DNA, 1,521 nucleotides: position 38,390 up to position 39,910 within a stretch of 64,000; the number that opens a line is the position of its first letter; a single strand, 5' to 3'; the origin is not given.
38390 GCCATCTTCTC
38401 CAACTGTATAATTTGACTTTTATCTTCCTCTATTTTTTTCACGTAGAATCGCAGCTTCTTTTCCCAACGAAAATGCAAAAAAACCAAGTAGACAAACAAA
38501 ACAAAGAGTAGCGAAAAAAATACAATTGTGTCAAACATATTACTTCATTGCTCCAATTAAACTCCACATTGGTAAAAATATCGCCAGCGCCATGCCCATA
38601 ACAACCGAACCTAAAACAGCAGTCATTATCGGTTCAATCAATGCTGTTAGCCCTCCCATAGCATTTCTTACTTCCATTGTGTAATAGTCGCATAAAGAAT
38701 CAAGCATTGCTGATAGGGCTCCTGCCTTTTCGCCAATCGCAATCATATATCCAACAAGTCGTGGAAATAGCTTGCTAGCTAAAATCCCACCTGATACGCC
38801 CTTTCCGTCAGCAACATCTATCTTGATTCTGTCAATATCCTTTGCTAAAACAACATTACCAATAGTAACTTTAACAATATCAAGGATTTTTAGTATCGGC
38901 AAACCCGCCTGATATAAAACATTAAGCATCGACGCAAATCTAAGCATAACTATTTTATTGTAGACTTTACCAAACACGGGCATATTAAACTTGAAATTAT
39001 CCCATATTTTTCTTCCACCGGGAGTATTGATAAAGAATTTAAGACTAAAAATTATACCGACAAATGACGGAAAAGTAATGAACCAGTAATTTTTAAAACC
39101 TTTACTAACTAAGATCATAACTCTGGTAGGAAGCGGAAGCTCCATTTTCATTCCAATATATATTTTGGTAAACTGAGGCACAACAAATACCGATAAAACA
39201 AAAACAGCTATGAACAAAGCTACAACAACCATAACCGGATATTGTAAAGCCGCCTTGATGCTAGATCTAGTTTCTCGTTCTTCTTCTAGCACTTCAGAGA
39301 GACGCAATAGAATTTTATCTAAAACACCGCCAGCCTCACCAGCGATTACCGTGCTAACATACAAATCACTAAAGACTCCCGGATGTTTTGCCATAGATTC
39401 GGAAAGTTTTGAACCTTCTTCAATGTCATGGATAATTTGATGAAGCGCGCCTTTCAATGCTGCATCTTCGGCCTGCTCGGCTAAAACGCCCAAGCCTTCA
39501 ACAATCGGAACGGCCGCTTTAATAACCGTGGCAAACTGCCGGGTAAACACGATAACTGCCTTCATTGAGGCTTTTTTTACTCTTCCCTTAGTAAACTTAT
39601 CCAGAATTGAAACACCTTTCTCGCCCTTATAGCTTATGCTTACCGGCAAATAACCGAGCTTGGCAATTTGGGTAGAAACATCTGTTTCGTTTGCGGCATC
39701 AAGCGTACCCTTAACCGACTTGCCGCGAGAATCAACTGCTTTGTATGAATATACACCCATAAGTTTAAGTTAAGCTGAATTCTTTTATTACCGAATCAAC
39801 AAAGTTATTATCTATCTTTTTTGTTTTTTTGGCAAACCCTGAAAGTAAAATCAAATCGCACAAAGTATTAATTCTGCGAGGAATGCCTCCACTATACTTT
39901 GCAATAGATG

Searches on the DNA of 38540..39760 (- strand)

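Call 65: search_rna_families(sources=[L001, L003, L016, L019, L022, L023, L024, L026, L101, L103, L104, L105, L106, L107], threshold=gathering, show_alignments=2)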
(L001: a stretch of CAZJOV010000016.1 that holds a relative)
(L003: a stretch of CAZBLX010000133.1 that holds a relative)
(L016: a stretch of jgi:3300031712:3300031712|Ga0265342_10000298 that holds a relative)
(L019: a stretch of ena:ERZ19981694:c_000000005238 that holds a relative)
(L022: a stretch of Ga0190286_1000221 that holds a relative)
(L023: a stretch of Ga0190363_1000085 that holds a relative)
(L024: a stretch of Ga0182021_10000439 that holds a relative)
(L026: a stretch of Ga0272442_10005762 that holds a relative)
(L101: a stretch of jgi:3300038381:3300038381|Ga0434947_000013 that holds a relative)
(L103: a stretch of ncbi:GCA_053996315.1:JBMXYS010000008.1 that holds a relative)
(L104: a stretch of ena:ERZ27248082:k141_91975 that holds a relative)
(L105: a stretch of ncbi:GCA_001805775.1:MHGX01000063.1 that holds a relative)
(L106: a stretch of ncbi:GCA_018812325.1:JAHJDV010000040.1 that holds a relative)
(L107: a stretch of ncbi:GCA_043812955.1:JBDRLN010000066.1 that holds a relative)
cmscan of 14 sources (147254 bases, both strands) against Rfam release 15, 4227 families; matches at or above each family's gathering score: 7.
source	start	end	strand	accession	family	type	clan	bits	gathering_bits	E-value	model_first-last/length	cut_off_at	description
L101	7449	7533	+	RF03167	c-di-GMP-I-GGC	Cis-reg; riboswitch;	CL00126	73.7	59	3.2e-15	1-80/80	no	c-di-GMP-I-GGC riboswitch aptamer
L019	6927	7006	+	RF03168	c-di-GMP-I-UAU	Cis-reg; riboswitch;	CL00126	69.2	65.9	1.5e-12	1-81/81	no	c-di-GMP-I-UAU riboswitch aptamer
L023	7843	7925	+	RF03167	c-di-GMP-I-GGC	Cis-reg; riboswitch;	CL00126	68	59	1.4e-13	1-80/80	no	c-di-GMP-I-GGC riboswitch aptamer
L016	8708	8786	+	RF03167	c-di-GMP-I-GGC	Cis-reg; riboswitch;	CL00126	66.5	59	3.8e-13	1-80/80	no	c-di-GMP-I-GGC riboswitch aptamer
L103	8659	8734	+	RF00005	tRNA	Gene; tRNA;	CL00001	61.8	29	1.3e-10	1-71/71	no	tRNA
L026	6972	7072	+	RF03167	c-di-GMP-I-GGC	Cis-reg; riboswitch;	CL00126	59.9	59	2.8e-11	1-80/80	no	c-di-GMP-I-GGC riboswitch aptamer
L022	7846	7924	+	RF01051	c-di-GMP-I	Cis-reg; riboswitch;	CL00126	37.1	35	0.0028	1-87/87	no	c-di-GMP-I riboswitch aptamer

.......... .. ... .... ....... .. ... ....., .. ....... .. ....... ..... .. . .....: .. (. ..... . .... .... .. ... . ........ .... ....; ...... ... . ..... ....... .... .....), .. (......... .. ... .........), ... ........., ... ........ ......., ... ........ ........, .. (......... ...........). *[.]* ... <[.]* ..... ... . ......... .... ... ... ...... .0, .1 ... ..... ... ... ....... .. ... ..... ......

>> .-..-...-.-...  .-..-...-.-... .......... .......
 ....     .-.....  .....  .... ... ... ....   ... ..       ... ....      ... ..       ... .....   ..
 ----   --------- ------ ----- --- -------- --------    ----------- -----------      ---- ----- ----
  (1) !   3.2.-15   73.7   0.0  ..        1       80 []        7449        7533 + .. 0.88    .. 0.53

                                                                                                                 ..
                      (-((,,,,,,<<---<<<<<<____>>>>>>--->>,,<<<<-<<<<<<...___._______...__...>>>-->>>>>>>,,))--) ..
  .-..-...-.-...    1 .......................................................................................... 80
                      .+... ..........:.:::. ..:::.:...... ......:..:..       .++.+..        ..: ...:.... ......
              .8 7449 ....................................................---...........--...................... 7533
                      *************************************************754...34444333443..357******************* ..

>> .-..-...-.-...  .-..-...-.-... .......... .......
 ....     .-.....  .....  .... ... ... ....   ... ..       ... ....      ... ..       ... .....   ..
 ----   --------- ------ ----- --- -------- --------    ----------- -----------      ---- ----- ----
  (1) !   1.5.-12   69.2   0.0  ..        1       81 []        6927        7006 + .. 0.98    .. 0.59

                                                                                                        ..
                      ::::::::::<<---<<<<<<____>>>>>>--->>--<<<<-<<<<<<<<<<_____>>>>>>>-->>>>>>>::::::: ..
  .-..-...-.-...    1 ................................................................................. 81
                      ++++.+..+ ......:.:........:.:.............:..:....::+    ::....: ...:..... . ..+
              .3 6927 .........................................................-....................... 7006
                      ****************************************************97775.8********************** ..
